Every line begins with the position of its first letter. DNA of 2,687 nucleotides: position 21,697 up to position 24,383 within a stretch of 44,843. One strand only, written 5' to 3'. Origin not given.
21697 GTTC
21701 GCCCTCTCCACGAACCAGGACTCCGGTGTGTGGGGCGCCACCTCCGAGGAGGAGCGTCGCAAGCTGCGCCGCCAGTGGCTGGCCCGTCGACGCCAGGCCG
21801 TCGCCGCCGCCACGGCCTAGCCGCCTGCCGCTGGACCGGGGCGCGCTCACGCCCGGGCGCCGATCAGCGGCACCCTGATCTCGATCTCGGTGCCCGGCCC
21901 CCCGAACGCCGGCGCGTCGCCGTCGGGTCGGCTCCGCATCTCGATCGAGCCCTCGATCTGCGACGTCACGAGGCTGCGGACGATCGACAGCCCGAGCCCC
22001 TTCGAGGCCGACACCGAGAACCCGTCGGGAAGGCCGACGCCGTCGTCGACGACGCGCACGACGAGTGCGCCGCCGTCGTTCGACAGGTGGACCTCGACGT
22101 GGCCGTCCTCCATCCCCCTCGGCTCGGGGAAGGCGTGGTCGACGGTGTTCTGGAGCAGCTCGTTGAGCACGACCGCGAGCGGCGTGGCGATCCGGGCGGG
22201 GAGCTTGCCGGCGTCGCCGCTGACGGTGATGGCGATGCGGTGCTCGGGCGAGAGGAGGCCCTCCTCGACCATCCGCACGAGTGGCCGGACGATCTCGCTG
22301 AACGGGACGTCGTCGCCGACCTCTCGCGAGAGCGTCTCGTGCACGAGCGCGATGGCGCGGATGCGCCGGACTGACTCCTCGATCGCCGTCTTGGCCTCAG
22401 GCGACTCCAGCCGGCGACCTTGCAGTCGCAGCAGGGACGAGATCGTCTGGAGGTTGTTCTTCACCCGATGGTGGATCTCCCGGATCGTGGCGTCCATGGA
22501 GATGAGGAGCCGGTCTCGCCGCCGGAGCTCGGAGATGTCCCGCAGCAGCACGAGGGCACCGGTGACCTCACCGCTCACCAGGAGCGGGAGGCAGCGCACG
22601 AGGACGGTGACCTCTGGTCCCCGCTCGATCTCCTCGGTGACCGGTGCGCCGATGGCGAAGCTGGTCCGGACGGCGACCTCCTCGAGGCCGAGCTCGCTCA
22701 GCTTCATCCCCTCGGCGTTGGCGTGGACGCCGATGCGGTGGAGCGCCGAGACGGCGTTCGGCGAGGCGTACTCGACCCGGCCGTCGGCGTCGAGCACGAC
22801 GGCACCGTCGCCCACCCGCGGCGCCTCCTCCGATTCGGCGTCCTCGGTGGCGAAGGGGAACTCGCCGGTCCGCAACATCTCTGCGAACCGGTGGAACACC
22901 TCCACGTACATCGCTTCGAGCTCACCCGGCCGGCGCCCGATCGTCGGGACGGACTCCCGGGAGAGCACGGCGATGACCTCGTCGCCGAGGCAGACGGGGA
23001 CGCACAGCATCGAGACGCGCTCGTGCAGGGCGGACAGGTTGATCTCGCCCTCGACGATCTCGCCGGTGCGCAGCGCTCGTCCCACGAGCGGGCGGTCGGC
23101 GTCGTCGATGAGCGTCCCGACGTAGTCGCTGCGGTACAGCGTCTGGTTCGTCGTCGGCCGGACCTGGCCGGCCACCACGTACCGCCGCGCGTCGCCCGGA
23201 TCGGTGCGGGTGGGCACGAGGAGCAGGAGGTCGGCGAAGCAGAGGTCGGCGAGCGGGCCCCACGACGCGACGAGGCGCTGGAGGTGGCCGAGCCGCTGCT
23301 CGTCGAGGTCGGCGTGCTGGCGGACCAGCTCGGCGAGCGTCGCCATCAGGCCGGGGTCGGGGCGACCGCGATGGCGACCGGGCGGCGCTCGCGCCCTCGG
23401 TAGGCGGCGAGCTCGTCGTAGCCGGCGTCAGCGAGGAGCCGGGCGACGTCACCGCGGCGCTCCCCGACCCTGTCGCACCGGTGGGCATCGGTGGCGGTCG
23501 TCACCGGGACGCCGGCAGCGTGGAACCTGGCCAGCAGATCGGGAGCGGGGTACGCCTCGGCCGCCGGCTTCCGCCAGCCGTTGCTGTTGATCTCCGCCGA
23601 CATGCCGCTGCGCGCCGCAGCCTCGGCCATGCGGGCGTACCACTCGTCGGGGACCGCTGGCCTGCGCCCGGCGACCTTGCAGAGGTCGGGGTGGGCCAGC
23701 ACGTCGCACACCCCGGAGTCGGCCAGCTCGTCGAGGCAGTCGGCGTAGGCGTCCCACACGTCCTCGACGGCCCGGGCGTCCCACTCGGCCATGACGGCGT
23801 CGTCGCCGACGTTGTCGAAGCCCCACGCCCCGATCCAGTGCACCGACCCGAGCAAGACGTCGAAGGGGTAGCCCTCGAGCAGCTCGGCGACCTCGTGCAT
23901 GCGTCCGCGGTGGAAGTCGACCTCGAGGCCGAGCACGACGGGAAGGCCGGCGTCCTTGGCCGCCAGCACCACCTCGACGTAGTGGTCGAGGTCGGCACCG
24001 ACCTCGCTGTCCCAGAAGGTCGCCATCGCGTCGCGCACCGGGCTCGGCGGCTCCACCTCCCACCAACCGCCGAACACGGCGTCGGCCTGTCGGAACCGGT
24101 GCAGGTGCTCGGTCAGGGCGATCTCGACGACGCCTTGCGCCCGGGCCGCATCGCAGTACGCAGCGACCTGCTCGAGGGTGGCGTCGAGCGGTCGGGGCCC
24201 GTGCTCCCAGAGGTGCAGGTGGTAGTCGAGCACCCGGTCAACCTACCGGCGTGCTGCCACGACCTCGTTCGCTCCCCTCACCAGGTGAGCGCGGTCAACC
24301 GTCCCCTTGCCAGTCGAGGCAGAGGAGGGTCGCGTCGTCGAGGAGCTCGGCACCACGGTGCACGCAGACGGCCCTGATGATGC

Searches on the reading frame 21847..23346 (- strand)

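Call 75: search_protein_families(library=pfam, proteins=[window:21847-23346:-], max_evalue=0.001)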
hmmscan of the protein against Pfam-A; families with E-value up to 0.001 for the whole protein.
window:21847-23346:- (499 aa): 6 families
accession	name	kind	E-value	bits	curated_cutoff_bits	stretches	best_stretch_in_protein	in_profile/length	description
PF12282.15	GAF_PdtaS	-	5.1e-35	120.9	23.7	1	4-149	1-143/145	Histidine kinase PdtaS, GAF domain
PF07568.18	HisKA_2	-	1.3e-24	86.5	22.3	1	290-359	1-71/76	Histidine kinase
PF02518.31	HATPase_c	-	2.9e-14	53.9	26.4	1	389-494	5-109/111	Histidine kinase-, DNA gyrase B-, and HSP90-like ATPase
PF07536.20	HWE_HK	-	1.2e-09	39.2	22.8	1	290-361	1-70/83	HWE histidine kinase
PF08448.16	PAS_4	-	9.9e-08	32.6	23.1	1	178-276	4-110/110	PAS fold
PF13581.12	HATPase_c_2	-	1.5e-06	28.7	27.4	1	381-461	23-110/127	Histidine kinase-like ATPase domain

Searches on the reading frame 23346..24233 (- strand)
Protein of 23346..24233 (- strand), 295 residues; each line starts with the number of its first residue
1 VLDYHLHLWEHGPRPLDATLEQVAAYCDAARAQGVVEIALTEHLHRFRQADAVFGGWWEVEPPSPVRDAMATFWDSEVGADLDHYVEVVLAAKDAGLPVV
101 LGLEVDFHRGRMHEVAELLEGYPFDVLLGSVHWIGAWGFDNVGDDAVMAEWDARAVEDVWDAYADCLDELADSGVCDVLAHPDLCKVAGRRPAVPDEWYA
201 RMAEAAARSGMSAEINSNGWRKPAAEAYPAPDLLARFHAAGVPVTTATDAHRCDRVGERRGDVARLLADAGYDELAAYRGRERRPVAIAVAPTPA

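Call 75: search_protein_families(library=pfam, proteins=[window:23346-24233:-], max_evalue=0.001)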
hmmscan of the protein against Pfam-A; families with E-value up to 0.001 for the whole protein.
window:23346-24233:- (295 aa): 1 family
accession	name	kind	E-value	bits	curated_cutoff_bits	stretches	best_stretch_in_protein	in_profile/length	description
PF02811.25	PHP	-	1.8e-12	48.3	26.4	1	20-217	14-163/164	PHP domain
